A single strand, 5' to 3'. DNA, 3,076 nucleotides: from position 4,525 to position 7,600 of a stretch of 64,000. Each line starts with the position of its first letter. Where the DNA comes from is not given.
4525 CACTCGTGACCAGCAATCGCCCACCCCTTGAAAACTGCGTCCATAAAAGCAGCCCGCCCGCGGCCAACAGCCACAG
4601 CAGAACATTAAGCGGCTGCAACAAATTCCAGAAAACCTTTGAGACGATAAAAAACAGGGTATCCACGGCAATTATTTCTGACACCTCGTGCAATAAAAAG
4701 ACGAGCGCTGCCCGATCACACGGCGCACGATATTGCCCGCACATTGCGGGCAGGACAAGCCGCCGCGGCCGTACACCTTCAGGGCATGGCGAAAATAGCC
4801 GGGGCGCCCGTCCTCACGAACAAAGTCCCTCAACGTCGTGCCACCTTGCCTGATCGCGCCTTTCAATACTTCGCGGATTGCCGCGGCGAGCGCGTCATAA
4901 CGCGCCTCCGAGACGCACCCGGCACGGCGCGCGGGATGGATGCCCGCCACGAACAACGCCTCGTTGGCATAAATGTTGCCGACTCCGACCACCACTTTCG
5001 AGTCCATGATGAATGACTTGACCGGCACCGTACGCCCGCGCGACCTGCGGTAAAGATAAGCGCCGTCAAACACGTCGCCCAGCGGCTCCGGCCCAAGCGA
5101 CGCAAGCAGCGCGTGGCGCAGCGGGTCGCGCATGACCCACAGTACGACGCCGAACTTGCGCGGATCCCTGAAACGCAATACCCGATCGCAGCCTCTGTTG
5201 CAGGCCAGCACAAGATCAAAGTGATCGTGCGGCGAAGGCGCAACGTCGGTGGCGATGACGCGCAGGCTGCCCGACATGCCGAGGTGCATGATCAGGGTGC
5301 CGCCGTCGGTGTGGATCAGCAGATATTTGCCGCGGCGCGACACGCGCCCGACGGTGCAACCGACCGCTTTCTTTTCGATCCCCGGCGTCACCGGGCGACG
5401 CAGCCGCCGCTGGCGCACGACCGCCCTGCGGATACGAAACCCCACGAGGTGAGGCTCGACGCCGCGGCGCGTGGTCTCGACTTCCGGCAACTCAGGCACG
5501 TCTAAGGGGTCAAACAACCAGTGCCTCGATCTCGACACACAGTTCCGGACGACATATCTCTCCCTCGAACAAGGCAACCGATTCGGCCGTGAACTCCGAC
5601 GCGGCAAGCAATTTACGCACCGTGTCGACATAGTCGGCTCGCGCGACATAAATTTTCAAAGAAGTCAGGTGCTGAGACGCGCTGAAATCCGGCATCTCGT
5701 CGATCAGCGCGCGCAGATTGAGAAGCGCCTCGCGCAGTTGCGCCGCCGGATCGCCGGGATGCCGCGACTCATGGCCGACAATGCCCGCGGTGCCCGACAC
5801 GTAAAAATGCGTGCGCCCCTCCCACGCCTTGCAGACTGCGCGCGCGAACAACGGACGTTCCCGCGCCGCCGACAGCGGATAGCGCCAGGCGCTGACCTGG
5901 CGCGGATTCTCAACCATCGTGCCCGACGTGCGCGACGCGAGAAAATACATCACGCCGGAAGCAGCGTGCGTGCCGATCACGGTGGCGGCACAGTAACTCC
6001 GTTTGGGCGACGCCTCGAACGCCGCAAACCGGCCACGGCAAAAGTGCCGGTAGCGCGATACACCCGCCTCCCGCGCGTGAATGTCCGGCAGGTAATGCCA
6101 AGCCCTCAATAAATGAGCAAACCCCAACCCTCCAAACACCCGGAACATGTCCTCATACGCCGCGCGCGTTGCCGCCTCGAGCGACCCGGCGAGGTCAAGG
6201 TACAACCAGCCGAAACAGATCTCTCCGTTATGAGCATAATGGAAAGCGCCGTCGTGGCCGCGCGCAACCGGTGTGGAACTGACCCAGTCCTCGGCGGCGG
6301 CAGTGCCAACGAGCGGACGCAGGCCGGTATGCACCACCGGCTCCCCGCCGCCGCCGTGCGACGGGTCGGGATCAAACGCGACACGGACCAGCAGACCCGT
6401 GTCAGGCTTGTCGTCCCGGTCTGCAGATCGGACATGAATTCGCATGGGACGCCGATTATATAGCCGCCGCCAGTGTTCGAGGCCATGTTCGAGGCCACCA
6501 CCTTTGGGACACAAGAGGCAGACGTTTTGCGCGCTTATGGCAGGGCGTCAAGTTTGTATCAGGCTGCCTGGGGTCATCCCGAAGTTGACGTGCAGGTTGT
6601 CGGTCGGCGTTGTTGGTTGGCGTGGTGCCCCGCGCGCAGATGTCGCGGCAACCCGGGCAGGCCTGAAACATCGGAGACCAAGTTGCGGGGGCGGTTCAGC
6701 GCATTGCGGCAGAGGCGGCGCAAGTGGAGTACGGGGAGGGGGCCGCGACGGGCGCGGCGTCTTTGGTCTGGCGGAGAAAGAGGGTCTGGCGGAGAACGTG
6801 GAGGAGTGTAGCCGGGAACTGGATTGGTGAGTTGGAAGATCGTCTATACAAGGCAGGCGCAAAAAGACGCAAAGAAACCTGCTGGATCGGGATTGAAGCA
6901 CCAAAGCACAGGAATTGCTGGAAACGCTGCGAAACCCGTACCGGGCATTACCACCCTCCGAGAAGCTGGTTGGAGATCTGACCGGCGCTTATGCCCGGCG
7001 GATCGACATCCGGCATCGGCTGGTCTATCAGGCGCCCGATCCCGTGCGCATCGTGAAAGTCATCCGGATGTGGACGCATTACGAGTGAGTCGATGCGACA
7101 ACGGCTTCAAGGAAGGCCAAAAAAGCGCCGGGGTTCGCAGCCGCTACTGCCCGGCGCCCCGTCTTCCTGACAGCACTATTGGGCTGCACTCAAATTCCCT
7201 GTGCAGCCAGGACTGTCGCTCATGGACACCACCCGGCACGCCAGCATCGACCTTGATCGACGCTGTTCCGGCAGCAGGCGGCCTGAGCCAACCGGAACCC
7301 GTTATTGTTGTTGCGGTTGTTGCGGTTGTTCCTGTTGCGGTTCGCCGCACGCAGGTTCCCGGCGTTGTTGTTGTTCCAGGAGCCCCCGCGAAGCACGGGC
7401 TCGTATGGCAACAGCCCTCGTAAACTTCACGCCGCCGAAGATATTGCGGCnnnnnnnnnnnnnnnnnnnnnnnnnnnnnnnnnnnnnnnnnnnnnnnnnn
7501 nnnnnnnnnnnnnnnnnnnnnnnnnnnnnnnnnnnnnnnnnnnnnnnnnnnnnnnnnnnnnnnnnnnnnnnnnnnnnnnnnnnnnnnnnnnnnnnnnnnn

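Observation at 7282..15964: Complete diversity-generating retroelement with two variable targets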

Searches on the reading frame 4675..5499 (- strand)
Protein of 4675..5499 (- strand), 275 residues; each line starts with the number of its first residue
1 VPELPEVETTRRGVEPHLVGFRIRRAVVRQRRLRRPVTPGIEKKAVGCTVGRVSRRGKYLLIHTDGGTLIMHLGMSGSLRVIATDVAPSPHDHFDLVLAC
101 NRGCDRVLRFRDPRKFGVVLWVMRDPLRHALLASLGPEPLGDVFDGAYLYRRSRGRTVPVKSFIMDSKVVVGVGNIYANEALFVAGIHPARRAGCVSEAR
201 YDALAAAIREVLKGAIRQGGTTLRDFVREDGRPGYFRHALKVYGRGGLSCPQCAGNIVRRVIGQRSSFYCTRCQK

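Call 44: find_homologous_proteins(query=window:4675-5499:-, max_evalue=1e-40)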
Query seq(275 aa) (275 aa): 8000 proteins with E <= 1e-40 among 8000 candidates; the best 120 are listed.
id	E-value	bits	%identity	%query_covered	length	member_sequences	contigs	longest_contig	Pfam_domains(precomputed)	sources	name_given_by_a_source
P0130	2.6e-181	619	100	100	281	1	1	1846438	PF06831.20,PF01149.30,PF06827.21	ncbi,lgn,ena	-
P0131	9.5e-135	466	76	100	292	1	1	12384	PF06831.20,PF01149.30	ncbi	-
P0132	1.1e-133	463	76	100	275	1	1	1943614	PF06831.20,PF01149.30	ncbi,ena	-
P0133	1.0e-131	456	76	100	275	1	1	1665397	PF06831.20,PF01149.30,PF06827.21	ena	-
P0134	7.4e-131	453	76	100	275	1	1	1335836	PF06831.20,PF01149.30,PF06827.21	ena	-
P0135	3.1e-128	445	75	100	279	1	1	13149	PF06831.20,PF01149.30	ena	-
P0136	4.8e-128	444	73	100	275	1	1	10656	PF06831.20,PF01149.30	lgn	-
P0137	8.5e-127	440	71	100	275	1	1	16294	PF06831.20,PF01149.30,PF06827.21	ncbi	-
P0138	1.3e-122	426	67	100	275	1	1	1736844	PF06831.20,PF01149.30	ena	-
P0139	4.0e-122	425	75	93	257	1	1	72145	PF06831.20,PF01149.30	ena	-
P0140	4.9e-122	425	71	100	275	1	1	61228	PF06831.20,PF01149.30,PF06827.21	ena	-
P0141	9.3e-121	420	71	100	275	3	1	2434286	PF06831.20,PF01149.30,PF06827.21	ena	-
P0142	1.1e-117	410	67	100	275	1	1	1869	PF06831.20,PF01149.30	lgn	-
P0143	3.9e-115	402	74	88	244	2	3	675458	PF06831.20,PF01149.30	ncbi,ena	-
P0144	4.3e-111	389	64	100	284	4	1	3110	PF06831.20,PF01149.30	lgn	-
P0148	4.3e-106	372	64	100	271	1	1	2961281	PF06831.20,PF01149.30,PF06827.21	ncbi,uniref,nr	ncbi:bifunctional DNA-formamidopyrimidine glycosylase/DNA-(apurinic or apyrimidinic site) lyase [Thi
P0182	1.7e-102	360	59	100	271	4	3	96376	PF06831.20,PF01149.30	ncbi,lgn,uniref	ncbi:bifunctional DNA-formamidopyrimidine glycosylase/DNA-(apurinic or apyrimidinic site) lyase [Thi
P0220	3.2e-101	356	64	100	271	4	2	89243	PF06831.20,PF01149.30,PF06827.21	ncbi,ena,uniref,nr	ncbi:bifunctional DNA-formamidopyrimidine glycosylase/DNA-(apurinic or apyrimidinic site) lyase [Thi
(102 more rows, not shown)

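Call 45: list_cluster_members(proteins=[P0148, P0182, P0220, P0131, P0132, P0130])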
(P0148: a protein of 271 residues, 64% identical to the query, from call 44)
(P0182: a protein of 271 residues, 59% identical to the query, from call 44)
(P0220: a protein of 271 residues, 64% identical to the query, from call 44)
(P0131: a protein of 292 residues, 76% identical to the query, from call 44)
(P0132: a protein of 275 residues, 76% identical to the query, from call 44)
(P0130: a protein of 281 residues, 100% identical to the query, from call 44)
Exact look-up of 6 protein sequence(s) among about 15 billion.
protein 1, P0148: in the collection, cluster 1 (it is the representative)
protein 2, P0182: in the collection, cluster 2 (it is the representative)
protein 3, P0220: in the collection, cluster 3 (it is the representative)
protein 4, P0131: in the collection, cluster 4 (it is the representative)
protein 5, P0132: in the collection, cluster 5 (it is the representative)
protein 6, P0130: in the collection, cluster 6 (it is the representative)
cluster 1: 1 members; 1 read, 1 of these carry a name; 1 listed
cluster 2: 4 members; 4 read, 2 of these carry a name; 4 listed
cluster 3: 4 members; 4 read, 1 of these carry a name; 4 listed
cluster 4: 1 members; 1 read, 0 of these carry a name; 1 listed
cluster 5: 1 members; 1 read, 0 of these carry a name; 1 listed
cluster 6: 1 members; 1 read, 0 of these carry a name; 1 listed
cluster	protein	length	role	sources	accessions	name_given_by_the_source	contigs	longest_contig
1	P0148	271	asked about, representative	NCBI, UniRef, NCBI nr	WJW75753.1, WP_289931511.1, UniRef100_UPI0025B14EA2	bifunctional DNA-formamidopyrimidine glycosylase/DNA-(apurinic or apyrimidinic site) ...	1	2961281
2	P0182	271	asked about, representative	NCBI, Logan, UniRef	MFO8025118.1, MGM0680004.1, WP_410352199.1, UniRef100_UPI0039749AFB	bifunctional DNA-formamidopyrimidine glycosylase/DNA-(apurinic or apyrimidinic site) ...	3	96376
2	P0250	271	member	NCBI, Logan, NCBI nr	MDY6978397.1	MAG: bifunctional DNA-formamidopyrimidine glycosylase/DNA-(apurinic or apyrimidinic site) ... | bifunctional DNA-formamidopyrimidine glycosylase/DNA-(apurinic or apyrimidinic site) ...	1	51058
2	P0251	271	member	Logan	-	-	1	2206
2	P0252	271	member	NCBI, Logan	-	-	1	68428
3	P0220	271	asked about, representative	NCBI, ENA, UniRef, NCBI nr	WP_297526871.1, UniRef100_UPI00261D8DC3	bifunctional DNA-formamidopyrimidine glycosylase/DNA-(apurinic or apyrimidinic site) ...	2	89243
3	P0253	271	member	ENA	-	-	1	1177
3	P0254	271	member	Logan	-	-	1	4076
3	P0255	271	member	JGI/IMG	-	-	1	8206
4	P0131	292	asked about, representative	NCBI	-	-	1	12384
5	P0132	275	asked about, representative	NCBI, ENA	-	-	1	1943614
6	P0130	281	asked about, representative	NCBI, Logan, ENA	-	-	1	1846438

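Call 46: find_encoding_contigs(protein=P0130, flank=10000, max_places=10)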
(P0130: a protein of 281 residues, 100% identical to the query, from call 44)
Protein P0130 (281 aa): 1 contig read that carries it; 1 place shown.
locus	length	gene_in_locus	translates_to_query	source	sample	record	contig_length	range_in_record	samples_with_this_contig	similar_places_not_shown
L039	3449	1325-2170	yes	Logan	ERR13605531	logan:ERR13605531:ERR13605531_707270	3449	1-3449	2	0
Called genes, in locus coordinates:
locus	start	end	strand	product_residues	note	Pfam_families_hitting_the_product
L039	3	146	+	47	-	?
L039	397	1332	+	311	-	PF21168:FkbO_Hyg5-like_N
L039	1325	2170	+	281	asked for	PF01149:Fapy_DNA_glyco, PF06831:H2TH, PF06827:zf-FPG_IleRS (weak)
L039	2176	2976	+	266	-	PF02698:DUF218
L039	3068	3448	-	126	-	?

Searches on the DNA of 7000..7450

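Call 75: search_rna_families(source=window, start=7000, end=7450, threshold=evalue, max_evalue=1)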
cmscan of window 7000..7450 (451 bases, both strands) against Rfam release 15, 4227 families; matches with E-value up to 1: 0.
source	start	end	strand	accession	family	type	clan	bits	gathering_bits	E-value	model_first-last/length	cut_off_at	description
